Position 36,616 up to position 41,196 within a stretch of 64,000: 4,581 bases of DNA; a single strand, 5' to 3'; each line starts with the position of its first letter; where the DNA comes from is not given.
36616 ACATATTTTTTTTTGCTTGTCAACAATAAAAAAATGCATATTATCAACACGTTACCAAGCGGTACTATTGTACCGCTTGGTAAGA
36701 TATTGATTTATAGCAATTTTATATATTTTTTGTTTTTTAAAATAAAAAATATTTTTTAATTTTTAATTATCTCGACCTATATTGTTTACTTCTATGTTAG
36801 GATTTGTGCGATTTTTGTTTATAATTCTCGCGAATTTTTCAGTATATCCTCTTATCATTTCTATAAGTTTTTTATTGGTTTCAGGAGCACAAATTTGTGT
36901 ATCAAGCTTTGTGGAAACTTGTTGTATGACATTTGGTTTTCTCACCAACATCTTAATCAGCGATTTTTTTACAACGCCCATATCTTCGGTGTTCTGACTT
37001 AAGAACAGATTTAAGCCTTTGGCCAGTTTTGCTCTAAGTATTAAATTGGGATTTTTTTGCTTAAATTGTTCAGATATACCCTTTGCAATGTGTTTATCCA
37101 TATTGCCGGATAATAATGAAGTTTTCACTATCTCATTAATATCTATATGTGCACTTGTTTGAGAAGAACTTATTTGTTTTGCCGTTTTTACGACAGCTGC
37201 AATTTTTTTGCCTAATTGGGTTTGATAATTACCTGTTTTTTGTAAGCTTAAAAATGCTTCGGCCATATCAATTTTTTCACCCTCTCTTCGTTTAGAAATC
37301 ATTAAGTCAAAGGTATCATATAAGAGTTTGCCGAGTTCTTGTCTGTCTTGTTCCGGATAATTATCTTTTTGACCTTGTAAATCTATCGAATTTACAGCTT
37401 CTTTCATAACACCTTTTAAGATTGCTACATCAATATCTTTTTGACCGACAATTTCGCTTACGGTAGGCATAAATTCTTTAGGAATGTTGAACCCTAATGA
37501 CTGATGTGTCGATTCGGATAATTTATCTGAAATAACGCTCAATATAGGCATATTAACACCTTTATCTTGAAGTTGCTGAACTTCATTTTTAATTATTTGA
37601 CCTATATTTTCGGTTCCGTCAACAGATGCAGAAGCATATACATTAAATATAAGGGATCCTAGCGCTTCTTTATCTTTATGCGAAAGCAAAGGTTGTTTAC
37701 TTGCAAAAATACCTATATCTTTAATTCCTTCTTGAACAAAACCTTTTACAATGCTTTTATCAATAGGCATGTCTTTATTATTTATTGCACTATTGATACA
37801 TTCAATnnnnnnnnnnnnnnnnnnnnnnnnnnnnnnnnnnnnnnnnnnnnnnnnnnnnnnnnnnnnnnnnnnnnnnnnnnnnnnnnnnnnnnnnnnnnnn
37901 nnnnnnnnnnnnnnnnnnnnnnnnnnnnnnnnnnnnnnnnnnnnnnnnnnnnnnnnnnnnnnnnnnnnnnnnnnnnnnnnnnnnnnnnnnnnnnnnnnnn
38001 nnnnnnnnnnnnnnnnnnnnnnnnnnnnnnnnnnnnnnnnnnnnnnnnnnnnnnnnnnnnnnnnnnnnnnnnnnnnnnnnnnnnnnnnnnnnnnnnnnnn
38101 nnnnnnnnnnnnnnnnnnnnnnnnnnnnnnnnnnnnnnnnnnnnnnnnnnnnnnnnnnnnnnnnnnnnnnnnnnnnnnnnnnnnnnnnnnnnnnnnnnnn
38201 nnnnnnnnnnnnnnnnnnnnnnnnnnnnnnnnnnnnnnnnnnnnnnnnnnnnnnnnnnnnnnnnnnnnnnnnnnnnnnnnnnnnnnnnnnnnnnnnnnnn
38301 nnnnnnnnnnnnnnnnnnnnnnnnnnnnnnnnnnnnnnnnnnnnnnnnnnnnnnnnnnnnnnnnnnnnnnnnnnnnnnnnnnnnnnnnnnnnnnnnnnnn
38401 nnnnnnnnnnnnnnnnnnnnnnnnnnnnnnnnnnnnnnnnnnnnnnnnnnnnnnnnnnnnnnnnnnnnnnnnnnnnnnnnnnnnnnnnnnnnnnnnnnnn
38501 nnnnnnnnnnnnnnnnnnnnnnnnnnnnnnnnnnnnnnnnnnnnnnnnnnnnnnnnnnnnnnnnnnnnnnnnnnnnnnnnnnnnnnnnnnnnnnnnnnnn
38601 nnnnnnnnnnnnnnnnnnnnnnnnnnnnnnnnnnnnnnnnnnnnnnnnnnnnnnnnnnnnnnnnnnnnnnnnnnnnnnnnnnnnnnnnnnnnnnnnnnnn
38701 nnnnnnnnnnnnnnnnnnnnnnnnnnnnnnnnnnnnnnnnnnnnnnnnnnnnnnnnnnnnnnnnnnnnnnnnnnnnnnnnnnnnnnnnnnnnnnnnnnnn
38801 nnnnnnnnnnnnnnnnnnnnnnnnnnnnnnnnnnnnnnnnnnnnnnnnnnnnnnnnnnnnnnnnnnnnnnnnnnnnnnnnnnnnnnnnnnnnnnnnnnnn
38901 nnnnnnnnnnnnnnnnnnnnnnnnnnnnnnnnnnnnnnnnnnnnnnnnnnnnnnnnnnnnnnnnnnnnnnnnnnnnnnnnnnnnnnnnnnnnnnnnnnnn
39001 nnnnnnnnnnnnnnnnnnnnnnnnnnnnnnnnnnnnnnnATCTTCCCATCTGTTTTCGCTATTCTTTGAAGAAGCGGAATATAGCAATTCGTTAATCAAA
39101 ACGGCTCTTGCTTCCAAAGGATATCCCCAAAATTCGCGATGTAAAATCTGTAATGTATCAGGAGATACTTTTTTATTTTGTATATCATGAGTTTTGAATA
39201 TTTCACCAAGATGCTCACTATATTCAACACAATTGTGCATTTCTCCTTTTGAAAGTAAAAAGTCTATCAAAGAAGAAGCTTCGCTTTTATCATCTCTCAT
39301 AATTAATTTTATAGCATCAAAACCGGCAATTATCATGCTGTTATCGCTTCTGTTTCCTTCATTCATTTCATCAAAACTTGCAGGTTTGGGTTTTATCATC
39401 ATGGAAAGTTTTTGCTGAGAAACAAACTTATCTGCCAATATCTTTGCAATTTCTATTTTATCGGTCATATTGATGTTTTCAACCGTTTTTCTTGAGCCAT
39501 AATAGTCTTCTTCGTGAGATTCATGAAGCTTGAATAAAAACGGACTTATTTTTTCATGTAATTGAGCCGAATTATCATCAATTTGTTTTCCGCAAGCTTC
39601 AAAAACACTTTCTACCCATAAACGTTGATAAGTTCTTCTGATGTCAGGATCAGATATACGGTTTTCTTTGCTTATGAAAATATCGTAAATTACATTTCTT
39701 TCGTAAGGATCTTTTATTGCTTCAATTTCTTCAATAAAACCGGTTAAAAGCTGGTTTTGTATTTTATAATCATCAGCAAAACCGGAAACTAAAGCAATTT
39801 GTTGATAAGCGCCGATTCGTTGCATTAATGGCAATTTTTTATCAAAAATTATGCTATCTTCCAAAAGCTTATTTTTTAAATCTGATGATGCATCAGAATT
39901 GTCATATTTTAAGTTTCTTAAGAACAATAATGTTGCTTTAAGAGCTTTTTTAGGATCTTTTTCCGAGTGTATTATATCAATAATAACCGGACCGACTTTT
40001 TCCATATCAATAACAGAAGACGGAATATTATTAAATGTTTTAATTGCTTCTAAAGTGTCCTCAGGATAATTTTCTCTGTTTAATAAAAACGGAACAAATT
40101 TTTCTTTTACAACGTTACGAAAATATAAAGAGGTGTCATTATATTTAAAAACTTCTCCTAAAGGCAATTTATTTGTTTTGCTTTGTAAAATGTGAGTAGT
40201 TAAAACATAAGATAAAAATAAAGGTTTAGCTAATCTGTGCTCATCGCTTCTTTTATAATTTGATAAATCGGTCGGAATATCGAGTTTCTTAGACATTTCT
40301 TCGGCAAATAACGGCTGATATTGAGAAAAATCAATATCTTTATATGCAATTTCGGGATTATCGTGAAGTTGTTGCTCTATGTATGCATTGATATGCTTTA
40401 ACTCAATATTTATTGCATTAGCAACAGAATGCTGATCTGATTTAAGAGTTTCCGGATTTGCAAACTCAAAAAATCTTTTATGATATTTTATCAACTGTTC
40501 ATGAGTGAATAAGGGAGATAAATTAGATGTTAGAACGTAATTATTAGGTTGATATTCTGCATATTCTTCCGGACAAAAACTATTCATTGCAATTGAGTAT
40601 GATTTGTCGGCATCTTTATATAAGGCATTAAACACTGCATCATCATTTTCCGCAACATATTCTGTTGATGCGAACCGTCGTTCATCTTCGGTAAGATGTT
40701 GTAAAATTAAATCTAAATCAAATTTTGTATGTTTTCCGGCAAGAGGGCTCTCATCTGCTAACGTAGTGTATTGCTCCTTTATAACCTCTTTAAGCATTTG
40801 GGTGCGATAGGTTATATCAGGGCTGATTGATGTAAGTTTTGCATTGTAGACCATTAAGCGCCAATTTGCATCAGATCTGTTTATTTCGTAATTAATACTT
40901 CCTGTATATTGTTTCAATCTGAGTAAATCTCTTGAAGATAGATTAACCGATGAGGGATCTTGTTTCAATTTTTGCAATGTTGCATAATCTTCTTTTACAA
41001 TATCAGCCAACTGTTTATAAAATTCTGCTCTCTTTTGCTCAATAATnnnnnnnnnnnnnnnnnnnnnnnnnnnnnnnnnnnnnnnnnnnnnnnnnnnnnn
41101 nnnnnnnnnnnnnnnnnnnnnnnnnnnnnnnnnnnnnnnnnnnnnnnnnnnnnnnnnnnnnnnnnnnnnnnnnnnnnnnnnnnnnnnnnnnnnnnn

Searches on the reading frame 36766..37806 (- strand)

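Call 10: search_protein_families(library=pfam, proteins=[window:36766-37806:-], max_evalue=10)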
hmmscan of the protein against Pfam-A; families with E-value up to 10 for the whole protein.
window:36766-37806:- (347 aa): 3 families
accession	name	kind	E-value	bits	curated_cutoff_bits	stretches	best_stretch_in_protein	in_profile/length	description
PF08913.16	VBS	-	0.11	13.2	21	0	49-80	45-76/125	Vinculin Binding Site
PF07611.17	DUF1574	-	0.38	10.5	29.1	1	98-267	135-280/342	Protein of unknown function (DUF1574)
PF22813.1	TcaA_2nd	-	0.67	10.8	26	1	263-315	18-73/103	TcaA protein second domain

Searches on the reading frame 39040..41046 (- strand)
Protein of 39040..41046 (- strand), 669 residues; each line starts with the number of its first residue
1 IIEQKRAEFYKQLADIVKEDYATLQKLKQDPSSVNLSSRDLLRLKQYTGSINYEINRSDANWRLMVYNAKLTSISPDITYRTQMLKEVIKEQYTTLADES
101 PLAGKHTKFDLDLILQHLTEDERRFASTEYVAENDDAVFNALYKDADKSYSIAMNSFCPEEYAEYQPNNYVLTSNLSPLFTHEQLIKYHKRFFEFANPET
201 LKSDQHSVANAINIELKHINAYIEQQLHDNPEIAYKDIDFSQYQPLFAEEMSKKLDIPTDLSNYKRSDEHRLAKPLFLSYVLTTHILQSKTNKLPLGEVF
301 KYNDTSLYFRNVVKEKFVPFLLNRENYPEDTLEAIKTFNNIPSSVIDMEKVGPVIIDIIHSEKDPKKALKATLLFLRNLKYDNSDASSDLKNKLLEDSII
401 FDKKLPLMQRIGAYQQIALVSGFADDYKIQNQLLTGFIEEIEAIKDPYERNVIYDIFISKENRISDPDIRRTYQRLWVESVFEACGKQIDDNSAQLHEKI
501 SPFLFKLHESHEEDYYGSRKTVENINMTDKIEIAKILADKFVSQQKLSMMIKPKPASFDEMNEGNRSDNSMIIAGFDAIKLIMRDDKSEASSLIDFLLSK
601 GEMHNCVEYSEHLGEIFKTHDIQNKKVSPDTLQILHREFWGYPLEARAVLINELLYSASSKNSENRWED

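Call 10: search_protein_families(library=pfam, proteins=[window:39040-41046:-], max_evalue=10)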
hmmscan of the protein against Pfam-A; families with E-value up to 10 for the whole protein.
window:39040-41046:- (669 aa): 0 families
